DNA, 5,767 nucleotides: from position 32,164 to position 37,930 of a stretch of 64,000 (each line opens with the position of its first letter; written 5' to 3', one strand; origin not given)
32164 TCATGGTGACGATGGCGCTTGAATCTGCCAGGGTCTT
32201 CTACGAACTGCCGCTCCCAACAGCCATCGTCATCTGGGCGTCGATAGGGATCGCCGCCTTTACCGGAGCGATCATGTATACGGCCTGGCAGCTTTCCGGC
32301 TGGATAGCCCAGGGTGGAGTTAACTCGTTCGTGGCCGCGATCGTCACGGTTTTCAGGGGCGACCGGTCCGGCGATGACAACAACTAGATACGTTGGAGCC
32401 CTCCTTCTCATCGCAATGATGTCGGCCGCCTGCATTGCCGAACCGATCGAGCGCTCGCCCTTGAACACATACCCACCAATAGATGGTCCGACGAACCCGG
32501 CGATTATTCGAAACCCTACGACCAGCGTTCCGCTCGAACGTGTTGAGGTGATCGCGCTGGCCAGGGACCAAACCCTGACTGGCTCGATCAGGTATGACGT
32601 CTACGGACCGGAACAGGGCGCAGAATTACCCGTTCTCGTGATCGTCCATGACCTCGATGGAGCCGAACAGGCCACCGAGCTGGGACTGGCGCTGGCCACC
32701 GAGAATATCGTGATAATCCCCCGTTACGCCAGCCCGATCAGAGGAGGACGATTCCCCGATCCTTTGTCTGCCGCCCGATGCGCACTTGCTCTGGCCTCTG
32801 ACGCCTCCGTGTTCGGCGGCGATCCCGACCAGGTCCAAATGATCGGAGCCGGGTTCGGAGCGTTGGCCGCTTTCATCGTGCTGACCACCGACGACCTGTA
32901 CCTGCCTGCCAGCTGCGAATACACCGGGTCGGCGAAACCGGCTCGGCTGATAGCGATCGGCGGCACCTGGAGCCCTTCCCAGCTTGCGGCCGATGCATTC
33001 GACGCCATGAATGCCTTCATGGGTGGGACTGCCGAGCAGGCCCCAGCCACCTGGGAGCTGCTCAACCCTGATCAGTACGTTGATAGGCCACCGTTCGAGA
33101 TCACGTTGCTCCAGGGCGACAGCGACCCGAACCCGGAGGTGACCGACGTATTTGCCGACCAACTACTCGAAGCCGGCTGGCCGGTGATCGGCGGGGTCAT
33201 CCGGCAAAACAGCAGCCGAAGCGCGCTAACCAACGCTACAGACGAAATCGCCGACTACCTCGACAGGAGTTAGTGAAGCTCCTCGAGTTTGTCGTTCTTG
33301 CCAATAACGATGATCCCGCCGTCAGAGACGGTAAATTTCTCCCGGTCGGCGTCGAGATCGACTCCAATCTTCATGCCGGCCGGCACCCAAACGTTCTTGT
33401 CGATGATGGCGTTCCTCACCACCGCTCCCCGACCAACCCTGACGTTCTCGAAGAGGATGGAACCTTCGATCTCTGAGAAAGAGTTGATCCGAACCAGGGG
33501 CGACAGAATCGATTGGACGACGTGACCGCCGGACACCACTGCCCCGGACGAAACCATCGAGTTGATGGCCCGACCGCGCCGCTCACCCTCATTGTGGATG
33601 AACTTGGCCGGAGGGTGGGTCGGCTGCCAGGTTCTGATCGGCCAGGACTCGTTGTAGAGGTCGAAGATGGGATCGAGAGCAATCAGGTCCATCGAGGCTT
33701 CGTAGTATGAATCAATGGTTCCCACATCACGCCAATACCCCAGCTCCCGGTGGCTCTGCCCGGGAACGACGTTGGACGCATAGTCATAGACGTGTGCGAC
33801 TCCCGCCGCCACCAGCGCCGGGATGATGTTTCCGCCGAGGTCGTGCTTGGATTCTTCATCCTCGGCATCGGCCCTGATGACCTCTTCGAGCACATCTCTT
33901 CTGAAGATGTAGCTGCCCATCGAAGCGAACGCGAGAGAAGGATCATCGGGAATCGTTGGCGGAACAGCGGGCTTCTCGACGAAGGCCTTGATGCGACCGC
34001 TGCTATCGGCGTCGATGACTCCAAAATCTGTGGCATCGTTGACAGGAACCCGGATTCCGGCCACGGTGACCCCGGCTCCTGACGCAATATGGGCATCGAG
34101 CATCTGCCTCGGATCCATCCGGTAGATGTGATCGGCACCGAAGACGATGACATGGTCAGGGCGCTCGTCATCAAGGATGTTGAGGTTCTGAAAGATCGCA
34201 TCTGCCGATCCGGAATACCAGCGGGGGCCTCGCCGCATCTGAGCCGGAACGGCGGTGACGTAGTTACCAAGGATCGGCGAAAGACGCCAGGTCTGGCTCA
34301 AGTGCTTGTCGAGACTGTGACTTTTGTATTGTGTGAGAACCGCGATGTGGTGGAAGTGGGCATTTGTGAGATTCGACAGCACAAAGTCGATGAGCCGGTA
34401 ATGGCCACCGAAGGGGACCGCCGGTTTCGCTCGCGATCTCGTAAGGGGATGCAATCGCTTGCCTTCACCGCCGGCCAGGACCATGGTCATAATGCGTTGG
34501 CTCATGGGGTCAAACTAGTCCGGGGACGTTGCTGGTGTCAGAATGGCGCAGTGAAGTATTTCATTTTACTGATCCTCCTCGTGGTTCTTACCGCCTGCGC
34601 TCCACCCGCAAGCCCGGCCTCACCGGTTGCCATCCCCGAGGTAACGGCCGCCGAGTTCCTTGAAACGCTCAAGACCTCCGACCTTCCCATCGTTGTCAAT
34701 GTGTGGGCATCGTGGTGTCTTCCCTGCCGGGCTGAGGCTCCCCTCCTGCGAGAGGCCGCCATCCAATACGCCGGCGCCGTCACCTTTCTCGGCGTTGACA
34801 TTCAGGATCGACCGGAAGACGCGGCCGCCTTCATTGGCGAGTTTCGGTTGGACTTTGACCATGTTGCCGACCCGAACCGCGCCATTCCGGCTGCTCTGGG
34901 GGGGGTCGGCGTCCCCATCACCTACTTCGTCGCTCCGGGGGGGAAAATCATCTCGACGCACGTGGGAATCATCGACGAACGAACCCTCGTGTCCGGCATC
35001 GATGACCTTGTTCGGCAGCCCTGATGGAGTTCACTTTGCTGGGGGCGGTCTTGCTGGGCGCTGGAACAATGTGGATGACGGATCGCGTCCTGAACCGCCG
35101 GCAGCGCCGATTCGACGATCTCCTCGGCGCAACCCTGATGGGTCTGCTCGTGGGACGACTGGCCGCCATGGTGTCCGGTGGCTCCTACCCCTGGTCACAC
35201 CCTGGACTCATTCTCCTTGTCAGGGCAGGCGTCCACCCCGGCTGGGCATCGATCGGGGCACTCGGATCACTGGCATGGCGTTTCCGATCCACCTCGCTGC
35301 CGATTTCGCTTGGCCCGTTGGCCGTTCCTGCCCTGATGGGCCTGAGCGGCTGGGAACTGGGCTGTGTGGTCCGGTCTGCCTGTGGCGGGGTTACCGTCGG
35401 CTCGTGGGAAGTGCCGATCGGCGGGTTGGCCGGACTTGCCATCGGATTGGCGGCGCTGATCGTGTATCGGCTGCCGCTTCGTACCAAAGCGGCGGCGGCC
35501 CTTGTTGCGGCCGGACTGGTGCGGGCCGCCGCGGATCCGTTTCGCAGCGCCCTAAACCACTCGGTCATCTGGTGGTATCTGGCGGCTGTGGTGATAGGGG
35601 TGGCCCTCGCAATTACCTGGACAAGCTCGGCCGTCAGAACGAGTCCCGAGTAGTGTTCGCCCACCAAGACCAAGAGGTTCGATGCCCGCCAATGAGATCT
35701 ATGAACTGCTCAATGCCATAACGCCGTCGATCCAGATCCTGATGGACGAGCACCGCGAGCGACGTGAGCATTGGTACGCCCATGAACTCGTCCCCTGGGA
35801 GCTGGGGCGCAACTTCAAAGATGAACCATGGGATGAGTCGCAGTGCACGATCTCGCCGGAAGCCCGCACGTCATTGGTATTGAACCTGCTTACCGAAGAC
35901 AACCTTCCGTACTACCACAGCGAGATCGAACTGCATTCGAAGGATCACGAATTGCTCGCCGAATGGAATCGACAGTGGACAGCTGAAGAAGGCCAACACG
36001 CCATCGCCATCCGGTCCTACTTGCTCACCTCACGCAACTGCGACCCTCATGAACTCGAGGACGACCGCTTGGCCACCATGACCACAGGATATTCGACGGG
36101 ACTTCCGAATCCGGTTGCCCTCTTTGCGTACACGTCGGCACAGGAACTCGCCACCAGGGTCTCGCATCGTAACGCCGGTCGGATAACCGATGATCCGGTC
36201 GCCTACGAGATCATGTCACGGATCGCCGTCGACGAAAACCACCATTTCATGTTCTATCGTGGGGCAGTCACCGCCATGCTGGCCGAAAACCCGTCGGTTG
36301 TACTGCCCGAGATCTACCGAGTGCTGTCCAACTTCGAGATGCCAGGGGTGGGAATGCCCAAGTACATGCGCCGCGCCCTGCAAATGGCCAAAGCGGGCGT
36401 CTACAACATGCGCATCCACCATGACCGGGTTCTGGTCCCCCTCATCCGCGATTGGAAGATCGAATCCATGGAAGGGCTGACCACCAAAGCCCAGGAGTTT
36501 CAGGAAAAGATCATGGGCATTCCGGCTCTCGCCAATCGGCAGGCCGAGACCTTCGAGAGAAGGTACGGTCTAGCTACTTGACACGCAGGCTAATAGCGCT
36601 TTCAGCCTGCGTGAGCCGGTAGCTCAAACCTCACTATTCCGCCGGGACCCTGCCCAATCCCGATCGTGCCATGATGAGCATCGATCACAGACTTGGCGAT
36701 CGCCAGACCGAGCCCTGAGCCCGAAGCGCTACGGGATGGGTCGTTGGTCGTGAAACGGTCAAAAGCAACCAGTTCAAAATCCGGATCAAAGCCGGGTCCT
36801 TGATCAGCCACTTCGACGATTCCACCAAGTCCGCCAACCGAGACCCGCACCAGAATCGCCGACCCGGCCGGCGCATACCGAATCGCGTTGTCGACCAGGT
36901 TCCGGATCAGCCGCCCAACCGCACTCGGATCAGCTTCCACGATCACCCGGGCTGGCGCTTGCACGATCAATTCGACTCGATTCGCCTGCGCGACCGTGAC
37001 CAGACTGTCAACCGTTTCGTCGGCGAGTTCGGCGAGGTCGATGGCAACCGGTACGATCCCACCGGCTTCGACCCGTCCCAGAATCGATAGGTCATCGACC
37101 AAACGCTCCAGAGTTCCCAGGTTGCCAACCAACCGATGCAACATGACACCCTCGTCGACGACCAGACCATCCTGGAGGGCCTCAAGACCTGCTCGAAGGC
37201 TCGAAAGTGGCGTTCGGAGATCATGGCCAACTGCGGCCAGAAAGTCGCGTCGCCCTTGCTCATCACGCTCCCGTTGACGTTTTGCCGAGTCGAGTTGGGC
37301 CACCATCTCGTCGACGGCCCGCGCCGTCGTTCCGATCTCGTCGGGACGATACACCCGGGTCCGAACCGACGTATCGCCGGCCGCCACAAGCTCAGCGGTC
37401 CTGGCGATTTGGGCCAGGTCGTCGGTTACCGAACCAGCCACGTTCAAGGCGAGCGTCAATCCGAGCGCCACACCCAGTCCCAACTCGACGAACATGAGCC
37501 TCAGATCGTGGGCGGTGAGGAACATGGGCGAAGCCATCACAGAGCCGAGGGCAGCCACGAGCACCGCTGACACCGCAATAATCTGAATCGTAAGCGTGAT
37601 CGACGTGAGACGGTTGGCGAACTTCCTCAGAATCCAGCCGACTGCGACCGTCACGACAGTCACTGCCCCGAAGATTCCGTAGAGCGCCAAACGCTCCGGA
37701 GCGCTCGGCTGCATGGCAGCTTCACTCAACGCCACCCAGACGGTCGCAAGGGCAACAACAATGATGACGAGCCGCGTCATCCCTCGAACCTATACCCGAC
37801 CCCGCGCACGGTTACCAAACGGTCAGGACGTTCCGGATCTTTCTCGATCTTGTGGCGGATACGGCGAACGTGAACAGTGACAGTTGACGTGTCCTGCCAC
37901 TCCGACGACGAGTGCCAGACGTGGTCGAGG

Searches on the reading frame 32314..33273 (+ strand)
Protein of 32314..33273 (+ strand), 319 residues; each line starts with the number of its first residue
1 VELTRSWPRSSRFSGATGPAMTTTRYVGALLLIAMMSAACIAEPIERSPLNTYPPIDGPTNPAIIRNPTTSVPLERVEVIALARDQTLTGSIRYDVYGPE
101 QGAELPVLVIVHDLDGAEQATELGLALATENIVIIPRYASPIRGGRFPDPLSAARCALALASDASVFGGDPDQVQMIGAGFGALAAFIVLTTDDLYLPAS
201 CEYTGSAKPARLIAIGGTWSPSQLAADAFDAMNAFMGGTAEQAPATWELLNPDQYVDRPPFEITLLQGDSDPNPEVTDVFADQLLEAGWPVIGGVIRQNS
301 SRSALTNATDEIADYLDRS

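Call 66: search_protein_families(library=pfam, proteins=[window:32314-33273:+], max_evalue=0.0001)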
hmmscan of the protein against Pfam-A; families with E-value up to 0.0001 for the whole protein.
window:32314-33273:+ (319 aa): 1 family
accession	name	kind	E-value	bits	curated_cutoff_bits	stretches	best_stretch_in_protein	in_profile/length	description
PF20434.5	BD-FAE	-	5.1e-05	23.3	26.8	1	128-272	45-201/215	BD-FAE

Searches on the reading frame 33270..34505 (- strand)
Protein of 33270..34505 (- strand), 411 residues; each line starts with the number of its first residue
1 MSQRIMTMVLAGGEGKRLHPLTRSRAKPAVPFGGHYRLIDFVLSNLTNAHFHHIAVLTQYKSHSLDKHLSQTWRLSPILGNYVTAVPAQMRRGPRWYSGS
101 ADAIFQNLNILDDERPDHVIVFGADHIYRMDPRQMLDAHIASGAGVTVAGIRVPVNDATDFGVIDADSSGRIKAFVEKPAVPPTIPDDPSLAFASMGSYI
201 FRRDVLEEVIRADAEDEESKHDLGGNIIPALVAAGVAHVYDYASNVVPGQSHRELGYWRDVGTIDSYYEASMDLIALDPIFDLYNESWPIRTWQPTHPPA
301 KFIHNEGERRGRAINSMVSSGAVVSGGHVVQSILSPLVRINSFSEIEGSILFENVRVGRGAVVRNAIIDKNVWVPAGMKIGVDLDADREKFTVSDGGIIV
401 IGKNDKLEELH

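Call 66: search_protein_families(library=pfam, proteins=[window:33270-34505:-], max_evalue=0.0001)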
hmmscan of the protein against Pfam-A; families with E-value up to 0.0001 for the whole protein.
window:33270-34505:- (411 aa): 6 families
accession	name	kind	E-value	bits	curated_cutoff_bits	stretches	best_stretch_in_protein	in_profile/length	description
PF00483.29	NTP_transferase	-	7.5e-65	219.4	21.2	1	7-274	2-242/245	Nucleotidyl transferase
PF24894.1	Hexapep_GlmU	-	2e-39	134.3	23.3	1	298-401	1-104/104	GlmU-like, C-terminal hexapeptide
PF25084.1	LbH_EIF2B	-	4e-07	30.5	54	1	319-380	25-87/105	EIF2B subunit epsilon LbH domain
PF12804.13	NTP_transf_3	-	1.9e-06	28.6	27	1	8-149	2-121/160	MobA-like NTP transferase domain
PF25247.1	LbH_GLGC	-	5.4e-06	26.8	27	1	354-407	73-130/135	GLGC left-handed parallel beta-helix domain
PF07959.18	Fucose_pyrophosphorylase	-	5.8e-05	22.7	34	0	323-380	281-341/418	Fucose pyrophosphorylase domain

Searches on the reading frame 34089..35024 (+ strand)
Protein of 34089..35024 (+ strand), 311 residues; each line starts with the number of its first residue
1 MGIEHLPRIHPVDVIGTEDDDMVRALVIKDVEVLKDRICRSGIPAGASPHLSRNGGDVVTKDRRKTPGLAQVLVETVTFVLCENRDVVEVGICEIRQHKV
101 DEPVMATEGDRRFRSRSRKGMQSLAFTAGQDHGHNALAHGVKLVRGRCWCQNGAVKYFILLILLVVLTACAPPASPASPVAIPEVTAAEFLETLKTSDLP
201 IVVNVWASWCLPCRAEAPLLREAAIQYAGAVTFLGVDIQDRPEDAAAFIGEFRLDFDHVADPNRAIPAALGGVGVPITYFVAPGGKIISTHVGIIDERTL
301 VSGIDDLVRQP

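Call 66: search_protein_families(library=pfam, proteins=[window:34089-35024:+], max_evalue=0.0001)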
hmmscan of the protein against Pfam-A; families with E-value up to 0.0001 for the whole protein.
window:34089-35024:+ (311 aa): 3 families
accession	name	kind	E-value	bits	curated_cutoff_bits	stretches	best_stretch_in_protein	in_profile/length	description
PF00085.26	Thioredoxin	-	1.8e-11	44.4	23.5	1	184-246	4-66/103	Thioredoxin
PF00578.27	AhpC-TSA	-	6.5e-10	39.5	26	1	199-288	26-122/124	AhpC/TSA family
PF08534.16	Redoxin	-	1.5e-09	38.3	26.6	1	191-296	18-137/148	Redoxin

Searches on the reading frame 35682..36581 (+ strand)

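Call 66: search_protein_families(library=pfam, proteins=[window:35682-36581:+], max_evalue=0.0001)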
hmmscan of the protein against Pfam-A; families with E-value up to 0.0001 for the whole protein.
window:35682-36581:+ (299 aa): 1 family
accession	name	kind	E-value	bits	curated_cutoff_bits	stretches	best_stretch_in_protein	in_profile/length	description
PF03405.20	FA_desaturase_2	-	1.9e-56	191.7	22.7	1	7-294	3-310/325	Fatty acid desaturase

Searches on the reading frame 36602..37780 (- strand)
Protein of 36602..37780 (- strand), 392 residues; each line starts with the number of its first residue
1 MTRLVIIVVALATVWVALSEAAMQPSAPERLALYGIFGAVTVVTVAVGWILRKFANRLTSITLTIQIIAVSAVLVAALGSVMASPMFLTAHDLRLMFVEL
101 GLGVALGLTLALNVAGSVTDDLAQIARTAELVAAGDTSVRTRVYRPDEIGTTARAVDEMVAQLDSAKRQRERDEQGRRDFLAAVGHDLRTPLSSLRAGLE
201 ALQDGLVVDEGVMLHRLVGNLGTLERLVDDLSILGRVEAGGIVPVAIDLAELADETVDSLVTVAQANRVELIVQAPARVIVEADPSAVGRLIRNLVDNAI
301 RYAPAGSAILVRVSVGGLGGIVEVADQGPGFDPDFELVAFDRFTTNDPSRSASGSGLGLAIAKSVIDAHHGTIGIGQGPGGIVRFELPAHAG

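Call 66: search_protein_families(library=pfam, proteins=[window:36602-37780:-], max_evalue=0.0001)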
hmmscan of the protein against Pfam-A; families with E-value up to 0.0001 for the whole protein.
window:36602-37780:- (392 aa): 3 families
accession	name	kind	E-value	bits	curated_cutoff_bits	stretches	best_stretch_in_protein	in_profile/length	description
PF02518.31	HATPase_c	-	4.2e-22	79.1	26.4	1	284-389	2-109/111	Histidine kinase-, DNA gyrase B-, and HSP90-like ATPase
PF00512.31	HisKA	-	6.2e-11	42.6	26.9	1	177-240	2-66/66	His Kinase A (phospho-acceptor) domain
PF00672.30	HAMP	-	8.5e-10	39.2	25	1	115-163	3-51/53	HAMP domain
